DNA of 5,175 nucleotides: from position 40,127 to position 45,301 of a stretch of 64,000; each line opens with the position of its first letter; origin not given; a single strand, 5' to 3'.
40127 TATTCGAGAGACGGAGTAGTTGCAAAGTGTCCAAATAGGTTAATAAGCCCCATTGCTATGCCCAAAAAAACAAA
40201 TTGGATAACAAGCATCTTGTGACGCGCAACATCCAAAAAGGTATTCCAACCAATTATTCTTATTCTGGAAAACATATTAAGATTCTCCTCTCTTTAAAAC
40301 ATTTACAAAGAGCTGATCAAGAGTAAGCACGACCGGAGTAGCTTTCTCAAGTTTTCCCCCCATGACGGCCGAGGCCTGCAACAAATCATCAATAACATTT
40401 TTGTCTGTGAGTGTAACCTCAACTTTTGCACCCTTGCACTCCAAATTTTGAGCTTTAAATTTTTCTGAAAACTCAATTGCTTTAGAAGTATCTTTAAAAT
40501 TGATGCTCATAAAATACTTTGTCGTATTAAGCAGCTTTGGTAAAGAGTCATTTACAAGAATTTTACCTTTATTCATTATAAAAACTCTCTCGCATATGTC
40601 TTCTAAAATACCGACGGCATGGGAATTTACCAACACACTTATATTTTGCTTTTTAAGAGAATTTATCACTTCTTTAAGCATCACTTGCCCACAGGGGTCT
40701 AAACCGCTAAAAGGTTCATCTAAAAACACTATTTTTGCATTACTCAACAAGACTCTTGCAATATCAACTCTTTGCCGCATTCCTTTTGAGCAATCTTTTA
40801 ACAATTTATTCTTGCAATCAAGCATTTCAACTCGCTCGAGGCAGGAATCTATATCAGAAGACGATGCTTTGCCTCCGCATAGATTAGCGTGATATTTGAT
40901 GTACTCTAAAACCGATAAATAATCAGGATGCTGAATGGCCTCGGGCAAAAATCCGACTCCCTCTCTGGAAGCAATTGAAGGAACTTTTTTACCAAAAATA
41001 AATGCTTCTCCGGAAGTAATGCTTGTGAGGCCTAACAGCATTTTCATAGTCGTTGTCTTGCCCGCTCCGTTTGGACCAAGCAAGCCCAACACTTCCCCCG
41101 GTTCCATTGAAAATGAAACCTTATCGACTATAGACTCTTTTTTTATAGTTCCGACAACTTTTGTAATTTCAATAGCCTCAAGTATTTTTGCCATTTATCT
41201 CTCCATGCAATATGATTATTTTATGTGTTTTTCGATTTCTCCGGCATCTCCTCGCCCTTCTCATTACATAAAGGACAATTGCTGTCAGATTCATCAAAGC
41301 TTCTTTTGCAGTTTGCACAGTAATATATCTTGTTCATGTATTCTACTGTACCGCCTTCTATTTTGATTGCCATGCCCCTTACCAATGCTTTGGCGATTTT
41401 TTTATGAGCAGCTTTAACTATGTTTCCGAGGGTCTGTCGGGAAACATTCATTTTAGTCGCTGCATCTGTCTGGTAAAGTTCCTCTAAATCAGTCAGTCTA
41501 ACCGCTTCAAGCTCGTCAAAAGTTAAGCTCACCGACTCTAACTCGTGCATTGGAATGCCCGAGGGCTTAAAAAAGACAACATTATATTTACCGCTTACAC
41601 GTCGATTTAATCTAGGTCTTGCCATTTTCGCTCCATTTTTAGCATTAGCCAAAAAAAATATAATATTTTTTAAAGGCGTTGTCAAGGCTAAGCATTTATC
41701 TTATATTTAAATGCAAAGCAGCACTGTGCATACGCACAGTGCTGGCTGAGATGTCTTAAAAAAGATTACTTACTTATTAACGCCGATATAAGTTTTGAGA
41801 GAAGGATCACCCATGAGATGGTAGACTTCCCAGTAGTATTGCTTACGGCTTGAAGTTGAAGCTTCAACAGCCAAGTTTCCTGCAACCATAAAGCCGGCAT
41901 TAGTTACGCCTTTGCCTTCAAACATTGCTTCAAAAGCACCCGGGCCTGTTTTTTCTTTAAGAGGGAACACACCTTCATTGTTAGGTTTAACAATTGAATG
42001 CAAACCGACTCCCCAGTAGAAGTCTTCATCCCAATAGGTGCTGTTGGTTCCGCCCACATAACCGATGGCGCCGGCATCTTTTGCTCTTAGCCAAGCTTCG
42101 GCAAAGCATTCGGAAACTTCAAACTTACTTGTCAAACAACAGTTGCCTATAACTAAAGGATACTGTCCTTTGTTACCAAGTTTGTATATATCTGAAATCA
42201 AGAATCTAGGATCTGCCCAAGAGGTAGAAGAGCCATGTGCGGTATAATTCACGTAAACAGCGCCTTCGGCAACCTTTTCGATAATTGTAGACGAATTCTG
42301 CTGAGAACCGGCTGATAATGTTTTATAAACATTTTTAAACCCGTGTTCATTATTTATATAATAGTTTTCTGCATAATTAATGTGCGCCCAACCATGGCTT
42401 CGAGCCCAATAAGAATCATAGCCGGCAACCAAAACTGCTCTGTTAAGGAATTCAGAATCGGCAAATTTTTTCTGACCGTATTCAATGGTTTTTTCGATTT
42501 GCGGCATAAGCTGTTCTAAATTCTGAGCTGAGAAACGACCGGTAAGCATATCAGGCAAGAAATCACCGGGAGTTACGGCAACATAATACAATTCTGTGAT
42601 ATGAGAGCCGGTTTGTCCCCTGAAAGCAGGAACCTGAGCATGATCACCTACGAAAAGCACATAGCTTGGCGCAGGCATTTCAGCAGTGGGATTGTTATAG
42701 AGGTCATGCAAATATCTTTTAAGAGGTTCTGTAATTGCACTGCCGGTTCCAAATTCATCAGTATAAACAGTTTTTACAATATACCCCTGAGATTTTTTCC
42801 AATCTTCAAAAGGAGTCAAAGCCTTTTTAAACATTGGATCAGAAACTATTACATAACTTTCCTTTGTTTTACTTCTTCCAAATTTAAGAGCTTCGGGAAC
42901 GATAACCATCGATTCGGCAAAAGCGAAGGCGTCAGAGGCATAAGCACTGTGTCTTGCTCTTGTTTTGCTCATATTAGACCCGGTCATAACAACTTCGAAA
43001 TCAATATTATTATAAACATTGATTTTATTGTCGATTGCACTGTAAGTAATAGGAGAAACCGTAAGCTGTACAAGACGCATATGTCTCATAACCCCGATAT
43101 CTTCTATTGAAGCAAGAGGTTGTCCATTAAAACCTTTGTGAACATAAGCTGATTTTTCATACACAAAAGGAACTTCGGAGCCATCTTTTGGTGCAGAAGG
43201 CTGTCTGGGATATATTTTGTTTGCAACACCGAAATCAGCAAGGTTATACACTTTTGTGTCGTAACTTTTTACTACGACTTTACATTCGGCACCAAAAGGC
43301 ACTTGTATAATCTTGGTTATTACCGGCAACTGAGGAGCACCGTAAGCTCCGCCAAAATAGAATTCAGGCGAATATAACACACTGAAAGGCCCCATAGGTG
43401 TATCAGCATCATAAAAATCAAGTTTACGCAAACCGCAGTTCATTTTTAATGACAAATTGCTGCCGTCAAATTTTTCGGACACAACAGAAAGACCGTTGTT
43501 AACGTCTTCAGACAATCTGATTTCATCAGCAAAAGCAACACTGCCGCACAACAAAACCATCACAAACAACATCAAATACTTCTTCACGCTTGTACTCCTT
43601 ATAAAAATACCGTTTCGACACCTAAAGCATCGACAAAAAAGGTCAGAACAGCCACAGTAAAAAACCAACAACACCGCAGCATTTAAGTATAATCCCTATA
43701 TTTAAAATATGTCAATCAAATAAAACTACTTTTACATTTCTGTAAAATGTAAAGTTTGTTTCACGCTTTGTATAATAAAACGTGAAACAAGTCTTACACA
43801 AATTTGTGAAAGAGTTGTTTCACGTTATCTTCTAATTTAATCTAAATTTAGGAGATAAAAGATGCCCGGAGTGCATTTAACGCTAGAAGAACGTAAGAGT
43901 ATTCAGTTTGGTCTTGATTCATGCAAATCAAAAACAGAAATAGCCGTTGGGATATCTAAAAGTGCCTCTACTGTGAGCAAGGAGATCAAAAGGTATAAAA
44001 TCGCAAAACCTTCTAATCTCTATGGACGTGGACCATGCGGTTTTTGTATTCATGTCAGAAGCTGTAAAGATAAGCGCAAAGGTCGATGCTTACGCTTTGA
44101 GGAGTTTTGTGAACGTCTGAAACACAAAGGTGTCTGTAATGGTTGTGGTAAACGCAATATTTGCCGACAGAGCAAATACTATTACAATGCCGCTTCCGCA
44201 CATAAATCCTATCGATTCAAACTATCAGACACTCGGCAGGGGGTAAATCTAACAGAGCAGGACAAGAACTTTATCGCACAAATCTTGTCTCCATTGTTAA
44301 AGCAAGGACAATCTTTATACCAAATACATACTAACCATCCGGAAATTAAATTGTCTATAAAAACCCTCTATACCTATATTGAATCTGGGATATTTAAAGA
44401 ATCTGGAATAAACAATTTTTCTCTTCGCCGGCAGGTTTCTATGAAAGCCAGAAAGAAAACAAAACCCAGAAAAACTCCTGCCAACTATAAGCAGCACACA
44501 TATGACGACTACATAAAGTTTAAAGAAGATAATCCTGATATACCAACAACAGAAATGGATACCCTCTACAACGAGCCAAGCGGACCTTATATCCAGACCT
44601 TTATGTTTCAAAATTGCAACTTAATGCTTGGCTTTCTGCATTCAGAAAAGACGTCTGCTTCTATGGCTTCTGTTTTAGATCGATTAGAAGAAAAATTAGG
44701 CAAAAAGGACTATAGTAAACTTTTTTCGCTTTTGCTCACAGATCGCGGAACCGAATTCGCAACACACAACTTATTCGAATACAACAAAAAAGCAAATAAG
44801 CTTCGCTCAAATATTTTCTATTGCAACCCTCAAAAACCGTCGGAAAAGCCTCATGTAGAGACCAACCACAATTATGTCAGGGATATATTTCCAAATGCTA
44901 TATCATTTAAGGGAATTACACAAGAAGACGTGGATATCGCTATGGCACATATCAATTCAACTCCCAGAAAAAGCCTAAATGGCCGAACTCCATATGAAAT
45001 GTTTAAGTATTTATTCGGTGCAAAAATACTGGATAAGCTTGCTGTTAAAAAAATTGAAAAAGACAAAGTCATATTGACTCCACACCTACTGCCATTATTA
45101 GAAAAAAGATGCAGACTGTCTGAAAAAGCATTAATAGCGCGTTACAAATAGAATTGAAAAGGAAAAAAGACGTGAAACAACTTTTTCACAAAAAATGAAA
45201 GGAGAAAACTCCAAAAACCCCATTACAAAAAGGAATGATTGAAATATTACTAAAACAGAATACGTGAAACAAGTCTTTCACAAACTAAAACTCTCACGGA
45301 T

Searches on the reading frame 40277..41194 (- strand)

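Call 71: search_protein_families(library=pfam, proteins=[window:40277-41194:-], max_evalue=0.00001)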
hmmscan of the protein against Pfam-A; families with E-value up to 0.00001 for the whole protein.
window:40277-41194:- (305 aa): 2 families
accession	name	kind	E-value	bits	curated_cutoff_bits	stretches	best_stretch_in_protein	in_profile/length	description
PF00005.33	ABC_tran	-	1.3e-28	100.7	25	1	24-162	2-136/137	ABC transporter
PF13304.12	AAA_21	-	8.1e-08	33.1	27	0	136-196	239-302/304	AAA domain, putative AbiEii toxin, Type IV TA system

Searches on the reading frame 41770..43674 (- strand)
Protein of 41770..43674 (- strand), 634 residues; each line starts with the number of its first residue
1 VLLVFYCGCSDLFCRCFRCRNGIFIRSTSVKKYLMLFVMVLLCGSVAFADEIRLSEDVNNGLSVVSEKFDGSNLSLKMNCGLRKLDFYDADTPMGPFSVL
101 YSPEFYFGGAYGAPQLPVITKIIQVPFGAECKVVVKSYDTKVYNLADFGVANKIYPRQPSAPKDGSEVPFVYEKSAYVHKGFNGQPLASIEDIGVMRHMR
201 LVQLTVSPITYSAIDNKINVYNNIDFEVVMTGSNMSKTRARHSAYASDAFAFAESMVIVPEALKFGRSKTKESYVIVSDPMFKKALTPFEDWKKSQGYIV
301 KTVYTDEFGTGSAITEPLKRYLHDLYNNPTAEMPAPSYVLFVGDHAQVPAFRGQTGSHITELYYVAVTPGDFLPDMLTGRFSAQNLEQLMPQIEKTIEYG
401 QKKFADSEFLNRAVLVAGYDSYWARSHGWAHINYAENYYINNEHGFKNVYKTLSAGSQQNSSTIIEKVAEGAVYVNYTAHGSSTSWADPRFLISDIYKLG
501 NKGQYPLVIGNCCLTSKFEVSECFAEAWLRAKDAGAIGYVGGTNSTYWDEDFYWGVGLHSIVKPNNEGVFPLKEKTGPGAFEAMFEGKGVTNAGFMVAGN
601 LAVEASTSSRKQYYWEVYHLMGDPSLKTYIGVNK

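Call 71: search_protein_families(library=pfam, proteins=[window:41770-43674:-], max_evalue=0.00001)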
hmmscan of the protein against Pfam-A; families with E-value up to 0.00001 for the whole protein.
window:41770-43674:- (634 aa): 2 families
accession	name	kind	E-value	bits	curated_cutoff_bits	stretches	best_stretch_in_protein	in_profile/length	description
PF01364.23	Peptidase_C25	-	1.6e-64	218.9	23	1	274-627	1-373/374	Peptidase family C25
PF08126.16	Propeptide_C25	-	5.7e-12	45.6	22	1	82-231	28-173/205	Propeptide_C25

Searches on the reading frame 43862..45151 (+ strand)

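Call 71: search_protein_families(library=pfam, proteins=[window:43862-45151:+], max_evalue=0.00001)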
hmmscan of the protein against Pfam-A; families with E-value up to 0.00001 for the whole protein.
window:43862-45151:+ (429 aa): 1 family
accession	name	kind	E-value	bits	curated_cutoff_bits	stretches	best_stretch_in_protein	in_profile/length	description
PF13936.12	HTH_38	-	7.9e-09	35.6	27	1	5-44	4-43/44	Helix-turn-helix domain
